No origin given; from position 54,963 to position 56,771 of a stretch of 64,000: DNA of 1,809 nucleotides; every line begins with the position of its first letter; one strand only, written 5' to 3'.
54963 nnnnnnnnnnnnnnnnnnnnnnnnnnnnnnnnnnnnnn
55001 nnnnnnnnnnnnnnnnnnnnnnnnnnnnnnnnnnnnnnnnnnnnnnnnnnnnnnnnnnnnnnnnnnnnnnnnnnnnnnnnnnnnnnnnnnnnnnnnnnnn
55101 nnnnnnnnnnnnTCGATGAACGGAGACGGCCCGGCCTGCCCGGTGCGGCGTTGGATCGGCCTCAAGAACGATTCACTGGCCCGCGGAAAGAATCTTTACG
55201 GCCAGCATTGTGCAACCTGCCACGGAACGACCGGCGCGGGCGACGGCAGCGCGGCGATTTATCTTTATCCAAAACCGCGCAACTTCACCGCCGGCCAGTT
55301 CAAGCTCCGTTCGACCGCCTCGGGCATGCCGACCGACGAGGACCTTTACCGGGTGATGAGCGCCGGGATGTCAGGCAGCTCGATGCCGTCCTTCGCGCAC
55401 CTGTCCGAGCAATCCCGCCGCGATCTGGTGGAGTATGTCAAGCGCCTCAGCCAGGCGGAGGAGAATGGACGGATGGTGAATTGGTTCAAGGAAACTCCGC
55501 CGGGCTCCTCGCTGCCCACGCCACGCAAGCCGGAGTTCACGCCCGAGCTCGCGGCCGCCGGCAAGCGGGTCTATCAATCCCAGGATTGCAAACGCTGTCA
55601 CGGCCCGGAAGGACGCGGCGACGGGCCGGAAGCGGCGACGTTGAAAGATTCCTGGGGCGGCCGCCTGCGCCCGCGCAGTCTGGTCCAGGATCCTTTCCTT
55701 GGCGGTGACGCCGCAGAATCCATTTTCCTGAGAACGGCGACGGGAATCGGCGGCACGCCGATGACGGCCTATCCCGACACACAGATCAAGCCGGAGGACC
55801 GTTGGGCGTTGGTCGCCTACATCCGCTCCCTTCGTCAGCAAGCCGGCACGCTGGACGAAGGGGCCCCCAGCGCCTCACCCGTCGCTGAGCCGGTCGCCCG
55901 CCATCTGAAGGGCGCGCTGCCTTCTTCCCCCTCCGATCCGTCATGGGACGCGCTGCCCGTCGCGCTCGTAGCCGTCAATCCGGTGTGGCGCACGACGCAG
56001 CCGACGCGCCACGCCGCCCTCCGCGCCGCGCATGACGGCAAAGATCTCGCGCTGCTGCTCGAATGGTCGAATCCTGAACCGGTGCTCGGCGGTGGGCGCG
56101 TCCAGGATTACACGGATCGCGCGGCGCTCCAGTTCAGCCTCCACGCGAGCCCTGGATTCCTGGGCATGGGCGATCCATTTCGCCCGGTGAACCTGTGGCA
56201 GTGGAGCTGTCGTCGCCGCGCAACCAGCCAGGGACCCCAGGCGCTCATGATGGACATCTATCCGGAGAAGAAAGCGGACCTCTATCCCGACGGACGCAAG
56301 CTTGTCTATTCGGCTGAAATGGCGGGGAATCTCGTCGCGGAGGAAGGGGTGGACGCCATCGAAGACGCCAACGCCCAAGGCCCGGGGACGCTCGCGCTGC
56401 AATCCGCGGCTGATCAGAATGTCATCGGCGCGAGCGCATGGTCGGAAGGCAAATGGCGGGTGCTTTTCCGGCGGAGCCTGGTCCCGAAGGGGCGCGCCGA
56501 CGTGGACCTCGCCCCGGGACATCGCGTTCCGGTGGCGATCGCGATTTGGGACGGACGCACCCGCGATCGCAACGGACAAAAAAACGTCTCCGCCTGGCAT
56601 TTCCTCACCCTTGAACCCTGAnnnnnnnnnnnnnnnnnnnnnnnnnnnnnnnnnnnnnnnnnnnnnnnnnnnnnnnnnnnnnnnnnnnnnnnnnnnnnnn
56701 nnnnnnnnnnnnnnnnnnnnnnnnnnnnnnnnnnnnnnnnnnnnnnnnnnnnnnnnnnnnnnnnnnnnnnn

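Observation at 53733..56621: Gamma-subunit-like EB_dh heme-b domain fused to two cytochrome c domains and a ~13-helix His-bearing membrane module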

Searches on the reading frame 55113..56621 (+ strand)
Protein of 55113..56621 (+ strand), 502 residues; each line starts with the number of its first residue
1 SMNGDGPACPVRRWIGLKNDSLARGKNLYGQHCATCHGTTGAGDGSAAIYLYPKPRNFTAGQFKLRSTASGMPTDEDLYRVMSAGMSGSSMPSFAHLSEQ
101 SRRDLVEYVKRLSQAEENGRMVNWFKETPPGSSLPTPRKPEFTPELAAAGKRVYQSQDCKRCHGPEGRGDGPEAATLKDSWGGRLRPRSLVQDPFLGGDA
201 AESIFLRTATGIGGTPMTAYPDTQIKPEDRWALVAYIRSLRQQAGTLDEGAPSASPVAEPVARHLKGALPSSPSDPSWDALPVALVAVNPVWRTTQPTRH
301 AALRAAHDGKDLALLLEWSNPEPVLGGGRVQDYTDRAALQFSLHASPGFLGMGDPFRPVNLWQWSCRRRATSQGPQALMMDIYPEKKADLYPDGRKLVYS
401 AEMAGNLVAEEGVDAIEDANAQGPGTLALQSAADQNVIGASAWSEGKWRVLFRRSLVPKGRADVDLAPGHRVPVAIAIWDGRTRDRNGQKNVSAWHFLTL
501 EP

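Call 39: search_solved_structures(query=window:55113-56621:+, max_evalue=0.01, show_alignments=2)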
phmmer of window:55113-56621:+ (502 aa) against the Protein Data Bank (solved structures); distinct sequences matched with E-value up to 0.01: 19.
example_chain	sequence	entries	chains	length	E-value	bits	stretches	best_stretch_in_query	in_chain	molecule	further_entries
6h5l_B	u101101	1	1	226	7.4e-47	163.9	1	22-242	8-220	Conserved hypothetical cytochrome protein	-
7b04_C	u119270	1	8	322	9.3e-21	77.8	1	300-501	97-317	Nitrite oxidoreductase subunit C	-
8k9e_E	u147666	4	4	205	3.2e-06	29.8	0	217-252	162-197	Cytochrome c domain-containing protein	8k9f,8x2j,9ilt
2ivf_C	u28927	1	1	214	5.7e-06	29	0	435-494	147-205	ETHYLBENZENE DEHYDROGENASE GAMMA-SUBUNIT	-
6f0k_E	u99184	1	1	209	5.9e-06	28.9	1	141-244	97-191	Quinol:cytochrome c oxidoreductase monoheme cytochrome subunit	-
6lod_E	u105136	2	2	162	2e-05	27.2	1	17-59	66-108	Cytochrome c domain-containing protein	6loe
9wcx_U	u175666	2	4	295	6.2e-05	25.6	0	16-119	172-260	Cytochrome bc1 complex cytochrome c subunit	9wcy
8hcr_C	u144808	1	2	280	0.00012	24.7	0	16-133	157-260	Cytochrome bc1 complex cytochrome c subunit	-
7e1v_O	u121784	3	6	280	0.00012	24.7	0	16-133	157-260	Cytochrome bc1 complex cytochrome c subunit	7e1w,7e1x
3mk7_C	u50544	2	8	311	0.00074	22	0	21-62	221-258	Cytochrome c oxidase, cbb3-type, subunit P | Cbb3-type cytochrome c oxidase subunit CcoP1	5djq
7q21_C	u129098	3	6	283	0.0012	21.3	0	20-114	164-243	Cytochrome bc1 complex cytochrome c subunit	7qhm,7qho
9vr0_A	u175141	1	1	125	0.0018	20.7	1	21-55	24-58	Cytochrome c552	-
7o9u_A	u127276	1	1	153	0.0024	20.4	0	158-246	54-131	Cytochrome c552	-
7vzg_C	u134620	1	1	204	0.0051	19.2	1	24-251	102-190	Cytochrome c, mono-and diheme variants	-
7vzr_C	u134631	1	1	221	0.0054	19.2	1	148-253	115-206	Cytochrome c, mono-and diheme variants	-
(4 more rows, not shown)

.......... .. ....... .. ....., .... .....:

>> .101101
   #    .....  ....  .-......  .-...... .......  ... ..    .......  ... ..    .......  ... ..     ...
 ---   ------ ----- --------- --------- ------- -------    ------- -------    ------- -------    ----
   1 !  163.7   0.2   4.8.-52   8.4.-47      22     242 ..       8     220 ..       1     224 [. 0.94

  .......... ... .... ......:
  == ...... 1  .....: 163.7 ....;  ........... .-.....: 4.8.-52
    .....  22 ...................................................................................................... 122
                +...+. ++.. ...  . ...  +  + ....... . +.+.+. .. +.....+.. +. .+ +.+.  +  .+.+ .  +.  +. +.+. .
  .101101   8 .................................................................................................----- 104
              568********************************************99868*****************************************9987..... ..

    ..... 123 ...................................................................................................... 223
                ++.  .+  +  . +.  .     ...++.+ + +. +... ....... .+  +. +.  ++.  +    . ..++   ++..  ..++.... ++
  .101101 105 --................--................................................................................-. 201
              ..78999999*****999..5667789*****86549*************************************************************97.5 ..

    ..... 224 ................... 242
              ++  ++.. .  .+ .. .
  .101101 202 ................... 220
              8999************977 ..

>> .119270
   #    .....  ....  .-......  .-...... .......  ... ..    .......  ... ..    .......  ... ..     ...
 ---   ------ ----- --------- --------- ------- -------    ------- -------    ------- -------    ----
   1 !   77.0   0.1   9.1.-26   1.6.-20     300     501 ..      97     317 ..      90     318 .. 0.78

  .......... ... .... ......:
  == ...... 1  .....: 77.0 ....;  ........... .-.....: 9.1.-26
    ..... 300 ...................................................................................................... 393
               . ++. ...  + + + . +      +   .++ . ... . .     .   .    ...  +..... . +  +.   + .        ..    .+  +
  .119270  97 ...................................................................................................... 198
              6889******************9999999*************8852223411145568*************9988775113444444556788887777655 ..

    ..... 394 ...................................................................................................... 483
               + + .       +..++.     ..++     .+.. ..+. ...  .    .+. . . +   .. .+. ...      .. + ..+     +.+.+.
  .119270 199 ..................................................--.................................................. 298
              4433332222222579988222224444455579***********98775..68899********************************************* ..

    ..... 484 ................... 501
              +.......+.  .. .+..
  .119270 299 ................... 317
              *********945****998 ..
